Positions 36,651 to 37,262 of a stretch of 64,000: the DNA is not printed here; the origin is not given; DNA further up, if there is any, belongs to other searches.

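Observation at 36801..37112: Secreted miniprotein built from three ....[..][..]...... repeats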

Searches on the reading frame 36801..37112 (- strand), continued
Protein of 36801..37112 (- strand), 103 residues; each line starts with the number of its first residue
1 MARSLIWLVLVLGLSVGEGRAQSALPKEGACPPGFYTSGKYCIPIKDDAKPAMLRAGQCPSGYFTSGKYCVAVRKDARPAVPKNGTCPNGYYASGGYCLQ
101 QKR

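Call 42: find_encoding_contigs(protein=P0270, flank=5000, max_places=2)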
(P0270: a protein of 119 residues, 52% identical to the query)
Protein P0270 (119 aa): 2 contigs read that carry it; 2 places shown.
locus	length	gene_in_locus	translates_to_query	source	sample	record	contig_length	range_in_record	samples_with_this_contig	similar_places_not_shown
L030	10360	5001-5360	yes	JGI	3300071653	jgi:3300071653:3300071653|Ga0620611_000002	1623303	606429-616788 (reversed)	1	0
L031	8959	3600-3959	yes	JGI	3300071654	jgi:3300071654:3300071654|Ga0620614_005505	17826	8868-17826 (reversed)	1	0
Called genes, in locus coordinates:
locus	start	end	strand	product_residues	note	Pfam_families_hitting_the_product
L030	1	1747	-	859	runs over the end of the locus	PF02743:dCache_1 (faint), PF01584:CheW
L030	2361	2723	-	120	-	-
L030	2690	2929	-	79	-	PF02129:Peptidase_S15 (weak)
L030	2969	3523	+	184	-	-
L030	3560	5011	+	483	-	PF06097:DUF945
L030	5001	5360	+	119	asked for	-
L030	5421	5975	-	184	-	PF27546:MICAH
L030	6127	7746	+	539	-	PF00672:HAMP, PF00512:HisKA, PF02518:HATPase_c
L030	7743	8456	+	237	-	PF00072:Response_reg, PF00486:Trans_reg_C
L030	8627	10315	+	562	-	PF05992:SbmA_BacA, PF06472:ABC_membrane_2, PF00005:ABC_tran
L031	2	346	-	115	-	?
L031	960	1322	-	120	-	-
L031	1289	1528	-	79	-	PF02129:Peptidase_S15 (weak)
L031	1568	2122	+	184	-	-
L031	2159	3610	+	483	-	PF06097:DUF945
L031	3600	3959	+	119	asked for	-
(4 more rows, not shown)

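Call 43: find_encoding_contigs(protein=P0171, flank=5000, max_places=2)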
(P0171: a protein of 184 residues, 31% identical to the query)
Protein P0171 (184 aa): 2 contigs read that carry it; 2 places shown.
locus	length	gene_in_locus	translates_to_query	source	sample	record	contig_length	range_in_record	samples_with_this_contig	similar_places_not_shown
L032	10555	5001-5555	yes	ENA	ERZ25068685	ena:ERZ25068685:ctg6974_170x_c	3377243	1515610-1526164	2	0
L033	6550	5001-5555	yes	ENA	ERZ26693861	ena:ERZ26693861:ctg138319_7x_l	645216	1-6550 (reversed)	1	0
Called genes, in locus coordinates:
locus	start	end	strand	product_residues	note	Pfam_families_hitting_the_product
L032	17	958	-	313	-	PF01867:Cas_Cas1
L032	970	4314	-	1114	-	PF18470:Cas9_a (weak), PF13395:HNH_4, PF18541:RuvC_III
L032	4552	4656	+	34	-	-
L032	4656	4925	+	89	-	PF00582:Usp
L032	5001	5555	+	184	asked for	-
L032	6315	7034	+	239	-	PF12762:DDE_Tnp_IS1595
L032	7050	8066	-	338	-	PF12762:DDE_Tnp_IS1595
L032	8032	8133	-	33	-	-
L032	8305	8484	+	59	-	PF12762:DDE_Tnp_IS1595 (faint)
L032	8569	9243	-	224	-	-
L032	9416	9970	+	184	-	-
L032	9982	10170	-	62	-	-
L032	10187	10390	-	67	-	-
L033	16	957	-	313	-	PF01867:Cas_Cas1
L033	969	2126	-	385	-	PF18541:RuvC_III, PF22702:Cas9_RuvC (faint)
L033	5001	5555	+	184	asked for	-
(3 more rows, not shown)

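Call 44: find_encoding_contigs(protein=P0211, flank=5000, max_places=3)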
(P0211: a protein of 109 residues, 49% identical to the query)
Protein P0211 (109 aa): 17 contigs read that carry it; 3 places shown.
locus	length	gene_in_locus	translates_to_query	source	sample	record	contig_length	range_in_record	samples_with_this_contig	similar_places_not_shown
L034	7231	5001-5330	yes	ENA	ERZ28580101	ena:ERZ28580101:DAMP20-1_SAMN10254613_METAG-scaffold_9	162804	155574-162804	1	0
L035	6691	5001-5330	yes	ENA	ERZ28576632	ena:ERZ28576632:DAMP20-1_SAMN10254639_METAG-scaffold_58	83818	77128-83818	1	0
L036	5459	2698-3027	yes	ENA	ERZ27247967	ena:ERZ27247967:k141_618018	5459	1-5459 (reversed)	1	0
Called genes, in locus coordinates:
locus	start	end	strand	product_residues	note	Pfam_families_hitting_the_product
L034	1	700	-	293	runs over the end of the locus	PF00696:AA_kinase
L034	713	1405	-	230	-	PF01135:PCMT, PF00398:RrnaAD, PF13489:Methyltransf_23 (weak), PF05175:MTS (faint), PF13649:Methyltransf_25, PF13847:Methyltransf_31 (weak), PF08241:Methyltransf_11 (weak), PF08242:Methyltransf_12 (weak)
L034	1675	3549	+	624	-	PF13667:ThiC-associated, PF01964:ThiC_Rad_SAM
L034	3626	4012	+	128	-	PF11969:DcpS_C, PF01230:HIT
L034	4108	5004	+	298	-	PF13391:HNH_2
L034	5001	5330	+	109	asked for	PF04942:CC (faint)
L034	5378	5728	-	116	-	PF01047:MarR (faint), PF12840:HTH_20 (weak), PF25212:HVO_A0114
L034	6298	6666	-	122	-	PF12844:HTH_19 (weak), PF13560:HTH_31, PF01381:HTH_3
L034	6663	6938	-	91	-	PF05016:ParE_toxin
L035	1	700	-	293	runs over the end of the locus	PF00696:AA_kinase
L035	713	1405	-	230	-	PF01135:PCMT, PF00398:RrnaAD, PF13489:Methyltransf_23 (weak), PF05175:MTS (faint), PF13649:Methyltransf_25, PF13847:Methyltransf_31 (weak), PF08241:Methyltransf_11 (weak), PF08242:Methyltransf_12 (weak)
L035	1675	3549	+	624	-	PF13667:ThiC-associated, PF01964:ThiC_Rad_SAM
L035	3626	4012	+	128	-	PF11969:DcpS_C, PF01230:HIT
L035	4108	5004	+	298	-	PF13391:HNH_2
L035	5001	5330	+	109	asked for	PF04942:CC (faint)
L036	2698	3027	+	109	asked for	PF04942:CC (faint)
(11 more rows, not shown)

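Call 48: search_dna_similar(query=P0211, collection=plasmids, mode=protein, max_evalue=0.001, max_rows=25)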
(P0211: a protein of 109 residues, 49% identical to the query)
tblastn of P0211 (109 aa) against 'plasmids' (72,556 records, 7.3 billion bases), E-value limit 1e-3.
Records with a match: 7; places in all: 10; records where one place covers at least 80% of the query: 1.
Best place of each record, by identity: <60% 7.
By first word of the organism name: Sulfurospirillum 2; Bosea 2; Microvirga 1; Candidatus 1; Alteromonas 1.
By predicted mobility (MOB-suite, as given by PLSDB): non-mobilizable 6; mobilizable 1.
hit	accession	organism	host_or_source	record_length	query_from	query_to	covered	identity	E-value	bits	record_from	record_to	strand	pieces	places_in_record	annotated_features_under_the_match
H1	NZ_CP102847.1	Microvirga terrae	soil,soil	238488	8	109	94%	50.5%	9e-18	84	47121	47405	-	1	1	none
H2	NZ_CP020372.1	Candidatus Thiodictyon syntrophicum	meromictic lake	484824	32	95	59%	56.9%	2e-12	69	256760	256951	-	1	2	none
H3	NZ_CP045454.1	Sulfurospirillum diekertiae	single cell,soil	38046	37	109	67%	44.7%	4e-5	70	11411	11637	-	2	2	hypothetical protein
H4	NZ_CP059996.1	Sulfurospirillum diekertiae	single cell,soil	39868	38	109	66%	45.3%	5e-12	67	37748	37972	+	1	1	hypothetical protein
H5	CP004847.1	Alteromonas mediterranea 615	-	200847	38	108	65%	45.1%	1e-4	47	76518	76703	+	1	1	hypothetical protein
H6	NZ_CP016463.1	Bosea sp. RAC05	Microbial isolate,Algal phycosphere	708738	46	109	59%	44.6%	3e-6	51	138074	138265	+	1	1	none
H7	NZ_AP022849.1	Bosea sp. ANAM02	Callyspongia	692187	8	79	66%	38.3%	2e-4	46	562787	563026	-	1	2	hypothetical protein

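Call 49: search_dna_similar(query=P0211, collection=phages, mode=protein, max_evalue=0.01, max_rows=15)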
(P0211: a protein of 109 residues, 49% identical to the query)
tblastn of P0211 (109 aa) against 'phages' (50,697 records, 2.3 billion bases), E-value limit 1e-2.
Records with a match: 3; places in all: 3; records where one place covers at least 80% of the query: 0.
Best place of each record, by identity: <60% 3.
By first word of the organism name: Synechococcus 2; Bradyrhizobium 1.
By host as written in the record: Synechococcus sp. CB0101 2; Bradyrhizobium diazoefficiens USDA110 1.
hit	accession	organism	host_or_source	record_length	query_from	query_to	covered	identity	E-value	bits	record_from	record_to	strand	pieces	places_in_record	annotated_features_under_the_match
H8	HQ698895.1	Synechococcus phage S-CBS4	Synechococcus sp. CB0101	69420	25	109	78%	50.9%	1e-10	113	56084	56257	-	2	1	hypothetical protein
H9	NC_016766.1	Synechococcus phage S-CBS4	Synechococcus sp. CB0101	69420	25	109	78%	50.9%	1e-10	113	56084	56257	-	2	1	hypothetical protein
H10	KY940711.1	Bradyrhizobium phage BDU-MI-1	Bradyrhizobium diazoefficiens USDA110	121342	44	109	61%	33.8%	3e-3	41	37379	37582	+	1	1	hypothetical protein (x2)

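Call 50: search_protein_families(library=phrogs, proteins=[window:36801-37112:-, P0211, P0270], max_evalue=0.1)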
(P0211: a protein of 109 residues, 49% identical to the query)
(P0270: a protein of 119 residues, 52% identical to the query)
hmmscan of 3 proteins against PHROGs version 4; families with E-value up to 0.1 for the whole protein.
window:36801-37112:- (103 aa): 1 family
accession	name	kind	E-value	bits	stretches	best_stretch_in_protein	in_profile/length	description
phrog_20392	-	unknown function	0.053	14.2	0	48-96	15-61/228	-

P0211 (109 aa): 0 families

P0270 (119 aa): 2 families
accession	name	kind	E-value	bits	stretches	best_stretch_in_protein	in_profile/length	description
phrog_26504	-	unknown function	0.00024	21.5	0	67-101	15-49/304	-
phrog_4544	-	unknown function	0.086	12.9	0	69-95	220-246/501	-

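Call 51: get_annotated_region(hit=H9, flank=3000)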
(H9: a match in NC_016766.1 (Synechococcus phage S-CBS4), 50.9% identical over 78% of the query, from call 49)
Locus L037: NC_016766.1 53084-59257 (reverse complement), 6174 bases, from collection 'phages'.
description: Synechococcus phage S-CBS4, complete genome.
organism: Synechococcus phage S-CBS4 (NCBI taxid 756275)
taxonomy: Viruses; Duplodnaviria; Heunggongvirae; Uroviricota; Caudoviricetes
host: Synechococcus sp. CB0101; source: -; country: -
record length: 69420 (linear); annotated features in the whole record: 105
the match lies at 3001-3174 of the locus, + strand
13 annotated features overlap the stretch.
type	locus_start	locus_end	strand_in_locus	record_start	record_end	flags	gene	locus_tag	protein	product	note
CDS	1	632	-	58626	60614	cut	-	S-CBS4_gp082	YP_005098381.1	RecA-family ATPase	DNA replication, recombination and repair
CDS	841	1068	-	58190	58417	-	-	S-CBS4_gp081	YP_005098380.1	hypothetical protein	-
CDS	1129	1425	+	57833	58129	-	-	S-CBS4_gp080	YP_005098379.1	hypothetical protein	-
CDS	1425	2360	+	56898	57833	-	-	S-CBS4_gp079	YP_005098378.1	Sak-like ssDNA annealing protein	-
CDS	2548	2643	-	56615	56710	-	-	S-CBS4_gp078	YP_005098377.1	hypothetical protein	-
CDS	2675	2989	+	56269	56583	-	-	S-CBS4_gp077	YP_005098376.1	hypothetical protein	-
CDS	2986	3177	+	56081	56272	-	-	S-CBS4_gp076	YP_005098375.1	hypothetical protein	-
CDS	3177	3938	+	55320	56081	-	exo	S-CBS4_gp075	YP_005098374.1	exonuclease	-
CDS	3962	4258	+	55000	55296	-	-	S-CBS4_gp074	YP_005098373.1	hypothetical protein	-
CDS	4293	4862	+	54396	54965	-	dcd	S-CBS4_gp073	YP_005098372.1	dCTP deaminase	-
CDS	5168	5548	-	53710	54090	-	-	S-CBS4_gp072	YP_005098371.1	hypothetical protein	-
CDS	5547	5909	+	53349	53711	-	-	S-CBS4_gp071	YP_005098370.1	hypothetical protein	-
CDS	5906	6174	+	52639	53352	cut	thy1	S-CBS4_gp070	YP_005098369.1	thymidylate synthase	-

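Call 73: predict_structure(alignment_id=A5)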
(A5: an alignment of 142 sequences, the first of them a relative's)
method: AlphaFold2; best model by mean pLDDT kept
length: 109 residues; sequences in the alignment: 142
mean_pLDDT: 83.4   pTM: 0.66
mean pLDDT of the five models: 83.4, 82.8, 81.6, 81.3, 79.8
residues with pLDDT >= 90: 75; 70-90: 8; 50-70: 17; < 50: 9
segments of 3 or more residues with pLDDT < 50: 1-3, 5-10
pLDDT, mean of each block of 10 residues (from residue 1): 46 55 69 94 95 93 94 94 91 95 92
secondary structure, 60 per line:
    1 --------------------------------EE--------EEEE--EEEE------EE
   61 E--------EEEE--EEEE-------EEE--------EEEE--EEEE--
elements in order: E43-46 E49-52 E59-61 E70-73 E76-79 E87-89 E98-101 E104-107
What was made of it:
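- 37050..37112 (-): Signal peptide, residues 1-21 (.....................). Cleavage after GRA is inferred. AlphaFold predicts the equivalent N-terminal segment of P0211 as disordered (call 73).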

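Call 75: find_encoding_contigs(protein=P0221, flank=3000, max_places=1)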
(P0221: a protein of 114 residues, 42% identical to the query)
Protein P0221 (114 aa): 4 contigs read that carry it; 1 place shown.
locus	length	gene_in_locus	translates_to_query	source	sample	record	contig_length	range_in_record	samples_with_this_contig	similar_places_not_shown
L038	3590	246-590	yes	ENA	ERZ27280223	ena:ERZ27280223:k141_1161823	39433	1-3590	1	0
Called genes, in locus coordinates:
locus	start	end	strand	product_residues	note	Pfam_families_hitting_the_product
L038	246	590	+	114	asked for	-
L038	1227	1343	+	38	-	-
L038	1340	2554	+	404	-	PF03441:FAD_binding_7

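Call 76: find_encoding_contigs(protein=P0223, flank=3000, max_places=1)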
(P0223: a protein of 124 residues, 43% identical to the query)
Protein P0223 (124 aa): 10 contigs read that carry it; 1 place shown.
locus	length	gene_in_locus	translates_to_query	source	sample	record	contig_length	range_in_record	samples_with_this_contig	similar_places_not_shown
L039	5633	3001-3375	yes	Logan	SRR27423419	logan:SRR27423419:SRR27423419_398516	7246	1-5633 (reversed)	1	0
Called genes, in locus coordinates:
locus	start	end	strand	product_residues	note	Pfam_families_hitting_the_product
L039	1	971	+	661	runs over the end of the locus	PF02518:HATPase_c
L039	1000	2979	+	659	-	PF22745:Nlig-Ia, PF01653:DNA_ligase_aden, PF03120:OB_DNA_ligase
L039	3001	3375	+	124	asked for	-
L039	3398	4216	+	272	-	-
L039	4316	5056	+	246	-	PF17645:Amdase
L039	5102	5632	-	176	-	?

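Call 77: find_encoding_contigs(protein=P0275, flank=3000, max_places=1)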
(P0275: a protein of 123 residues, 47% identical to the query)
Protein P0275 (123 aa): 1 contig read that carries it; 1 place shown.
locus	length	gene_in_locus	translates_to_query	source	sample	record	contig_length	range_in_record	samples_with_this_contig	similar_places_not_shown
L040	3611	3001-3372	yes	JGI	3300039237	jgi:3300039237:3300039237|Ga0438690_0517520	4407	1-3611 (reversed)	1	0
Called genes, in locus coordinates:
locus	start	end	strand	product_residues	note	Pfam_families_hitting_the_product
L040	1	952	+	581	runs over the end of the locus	?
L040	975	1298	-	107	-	PF01381:HTH_3 (weak)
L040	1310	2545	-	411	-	PF13657:Couple_hipA, PF07804:HipA_C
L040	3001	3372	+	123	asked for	PF04942:CC (faint), PF12662:cEGF (faint)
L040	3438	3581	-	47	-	-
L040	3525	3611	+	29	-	?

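Call 78: find_encoding_contigs(protein=P0251, flank=3000, max_places=1)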
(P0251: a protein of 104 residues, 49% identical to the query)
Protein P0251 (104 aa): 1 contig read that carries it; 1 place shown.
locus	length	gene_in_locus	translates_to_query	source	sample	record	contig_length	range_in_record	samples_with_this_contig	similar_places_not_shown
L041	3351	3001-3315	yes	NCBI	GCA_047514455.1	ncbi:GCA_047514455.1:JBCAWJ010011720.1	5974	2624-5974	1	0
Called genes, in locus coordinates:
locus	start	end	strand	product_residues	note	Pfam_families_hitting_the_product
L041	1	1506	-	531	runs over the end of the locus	-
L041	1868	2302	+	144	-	PF20346:DUF6641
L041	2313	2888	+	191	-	PF04002:RadC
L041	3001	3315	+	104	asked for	-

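Call 81: find_related_loci(query=P0211, collection=viral_contigs, flank=4000)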
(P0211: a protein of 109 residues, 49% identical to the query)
Query P0211 (109 aa) in viral_contigs; peptide patterns used: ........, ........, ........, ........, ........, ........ (x = any residue, [..] = any of these).
14 stretches matched a pattern; 2 encode a relative of the query (tblastn E <= 1e-3); 2 distinct loci.
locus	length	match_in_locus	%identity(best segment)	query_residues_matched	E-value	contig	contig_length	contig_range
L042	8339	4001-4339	51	2-109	2e-29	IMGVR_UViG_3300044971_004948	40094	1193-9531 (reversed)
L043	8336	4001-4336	52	3-109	7e-29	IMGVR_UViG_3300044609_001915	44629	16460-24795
